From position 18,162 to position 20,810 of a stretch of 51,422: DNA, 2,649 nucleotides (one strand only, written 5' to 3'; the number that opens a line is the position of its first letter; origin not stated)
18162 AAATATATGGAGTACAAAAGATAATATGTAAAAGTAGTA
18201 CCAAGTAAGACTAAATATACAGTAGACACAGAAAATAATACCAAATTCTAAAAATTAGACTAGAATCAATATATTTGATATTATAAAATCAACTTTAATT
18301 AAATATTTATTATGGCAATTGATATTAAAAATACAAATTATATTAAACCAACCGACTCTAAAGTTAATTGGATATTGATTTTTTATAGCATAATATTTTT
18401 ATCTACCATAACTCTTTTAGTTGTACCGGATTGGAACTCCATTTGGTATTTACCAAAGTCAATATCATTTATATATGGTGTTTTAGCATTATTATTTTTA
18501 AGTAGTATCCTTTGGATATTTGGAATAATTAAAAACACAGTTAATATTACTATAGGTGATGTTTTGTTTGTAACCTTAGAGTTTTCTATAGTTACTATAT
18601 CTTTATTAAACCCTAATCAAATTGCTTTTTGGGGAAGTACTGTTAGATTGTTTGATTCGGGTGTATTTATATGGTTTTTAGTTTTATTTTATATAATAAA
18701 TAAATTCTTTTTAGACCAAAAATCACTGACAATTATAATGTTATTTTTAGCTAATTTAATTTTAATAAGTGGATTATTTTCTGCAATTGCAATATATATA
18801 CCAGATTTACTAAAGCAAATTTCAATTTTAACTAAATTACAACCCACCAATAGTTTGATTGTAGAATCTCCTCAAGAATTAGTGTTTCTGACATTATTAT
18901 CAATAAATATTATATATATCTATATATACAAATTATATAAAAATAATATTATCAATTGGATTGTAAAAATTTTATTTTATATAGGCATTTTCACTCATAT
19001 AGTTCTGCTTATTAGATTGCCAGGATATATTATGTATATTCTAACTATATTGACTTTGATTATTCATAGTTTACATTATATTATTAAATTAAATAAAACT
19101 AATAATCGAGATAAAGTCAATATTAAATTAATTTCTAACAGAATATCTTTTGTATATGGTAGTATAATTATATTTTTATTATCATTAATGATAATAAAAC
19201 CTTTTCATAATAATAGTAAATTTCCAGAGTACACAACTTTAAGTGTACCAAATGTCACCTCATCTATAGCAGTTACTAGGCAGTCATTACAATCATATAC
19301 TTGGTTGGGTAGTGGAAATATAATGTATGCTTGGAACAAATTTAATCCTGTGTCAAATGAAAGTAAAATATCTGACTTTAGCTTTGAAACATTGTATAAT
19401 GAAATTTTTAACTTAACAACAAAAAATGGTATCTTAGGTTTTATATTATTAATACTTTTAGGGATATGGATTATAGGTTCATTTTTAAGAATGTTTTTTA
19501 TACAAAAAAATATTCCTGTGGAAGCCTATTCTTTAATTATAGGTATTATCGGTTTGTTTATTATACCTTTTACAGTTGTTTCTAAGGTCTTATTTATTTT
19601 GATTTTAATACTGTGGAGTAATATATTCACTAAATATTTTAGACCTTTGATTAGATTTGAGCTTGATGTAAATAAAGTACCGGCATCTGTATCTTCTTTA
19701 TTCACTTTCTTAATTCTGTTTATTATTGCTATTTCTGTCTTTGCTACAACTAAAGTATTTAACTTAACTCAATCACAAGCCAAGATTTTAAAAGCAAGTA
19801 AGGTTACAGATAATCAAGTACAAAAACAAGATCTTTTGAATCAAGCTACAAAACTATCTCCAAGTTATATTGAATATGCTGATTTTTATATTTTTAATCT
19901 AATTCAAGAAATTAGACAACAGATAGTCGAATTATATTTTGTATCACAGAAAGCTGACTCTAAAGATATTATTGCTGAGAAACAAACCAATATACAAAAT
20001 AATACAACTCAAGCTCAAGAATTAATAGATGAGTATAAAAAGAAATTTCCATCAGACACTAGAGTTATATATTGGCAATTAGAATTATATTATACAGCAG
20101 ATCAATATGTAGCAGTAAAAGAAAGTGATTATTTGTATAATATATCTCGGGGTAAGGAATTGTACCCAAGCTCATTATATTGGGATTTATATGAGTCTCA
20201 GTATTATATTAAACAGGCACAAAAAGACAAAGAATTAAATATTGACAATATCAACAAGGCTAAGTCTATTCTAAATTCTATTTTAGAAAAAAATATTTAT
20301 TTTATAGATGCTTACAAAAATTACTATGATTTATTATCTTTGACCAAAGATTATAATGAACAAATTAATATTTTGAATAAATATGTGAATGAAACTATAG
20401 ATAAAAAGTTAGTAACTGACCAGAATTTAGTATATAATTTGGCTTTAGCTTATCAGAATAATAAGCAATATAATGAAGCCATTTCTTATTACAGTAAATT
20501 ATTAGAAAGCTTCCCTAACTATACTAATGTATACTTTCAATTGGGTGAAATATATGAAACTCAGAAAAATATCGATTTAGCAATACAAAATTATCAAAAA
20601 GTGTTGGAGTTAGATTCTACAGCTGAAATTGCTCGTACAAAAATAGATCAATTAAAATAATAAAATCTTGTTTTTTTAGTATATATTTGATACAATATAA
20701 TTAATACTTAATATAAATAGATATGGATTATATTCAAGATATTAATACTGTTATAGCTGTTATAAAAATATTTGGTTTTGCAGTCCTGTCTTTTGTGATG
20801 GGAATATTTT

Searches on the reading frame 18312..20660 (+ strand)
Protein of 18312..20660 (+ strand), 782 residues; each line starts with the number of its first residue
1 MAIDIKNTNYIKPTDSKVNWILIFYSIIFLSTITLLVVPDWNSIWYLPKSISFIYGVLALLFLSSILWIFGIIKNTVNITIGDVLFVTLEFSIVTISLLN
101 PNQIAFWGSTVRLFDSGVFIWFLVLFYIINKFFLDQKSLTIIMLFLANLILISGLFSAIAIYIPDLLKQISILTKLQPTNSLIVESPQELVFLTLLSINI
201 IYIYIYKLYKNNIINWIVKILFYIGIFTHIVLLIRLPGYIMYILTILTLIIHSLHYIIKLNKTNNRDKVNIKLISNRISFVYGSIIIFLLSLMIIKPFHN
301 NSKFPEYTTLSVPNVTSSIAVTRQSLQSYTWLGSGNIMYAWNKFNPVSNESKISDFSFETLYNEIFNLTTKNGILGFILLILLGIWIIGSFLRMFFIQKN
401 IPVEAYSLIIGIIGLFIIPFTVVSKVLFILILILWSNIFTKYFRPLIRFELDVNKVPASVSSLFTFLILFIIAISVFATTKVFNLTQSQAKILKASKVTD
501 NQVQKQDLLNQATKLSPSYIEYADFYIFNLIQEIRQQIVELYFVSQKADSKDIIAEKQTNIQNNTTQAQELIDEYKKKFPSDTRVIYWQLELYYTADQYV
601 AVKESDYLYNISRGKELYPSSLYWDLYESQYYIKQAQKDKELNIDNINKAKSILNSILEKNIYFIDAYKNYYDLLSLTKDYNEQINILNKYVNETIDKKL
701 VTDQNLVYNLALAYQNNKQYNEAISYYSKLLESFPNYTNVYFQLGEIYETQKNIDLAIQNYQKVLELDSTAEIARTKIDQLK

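Call 83: search_protein_families(library=pfam, proteins=[window:18312-20660:+], max_evalue=0.00001)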
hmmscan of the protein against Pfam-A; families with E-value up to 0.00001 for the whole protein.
window:18312-20660:+ (782 aa): 8 families
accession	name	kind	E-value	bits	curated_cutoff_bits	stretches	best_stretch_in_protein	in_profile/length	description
PF00515.34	TPR_1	-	4.9e-14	51.9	27.8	1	740-769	3-32/34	Tetratricopeptide repeat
PF07719.23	TPR_2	-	2.7e-12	46.2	27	0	708-737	5-34/34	Tetratricopeptide repeat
PF13181.12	TPR_8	-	9.7e-12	44.5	25.7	0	740-769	3-32/34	Tetratricopeptide repeat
PF13174.12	TPR_6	-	4.2e-09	36.9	26.3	0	708-736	4-32/33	Tetratricopeptide repeat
PF13424.12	TPR_12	-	4.9e-09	36.7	30.1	1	707-768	5-75/77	Tetratricopeptide repeat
PF14559.12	TPR_19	-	5.5e-08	33.5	25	0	717-770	4-57/68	Tetratricopeptide repeat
PF13428.12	TPR_14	-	6.2e-08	33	23.5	0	706-747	3-44/44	Tetratricopeptide repeat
PF13432.12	TPR_16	-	7.4e-07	29.9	32.7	1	708-771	1-64/65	Tetratricopeptide repeat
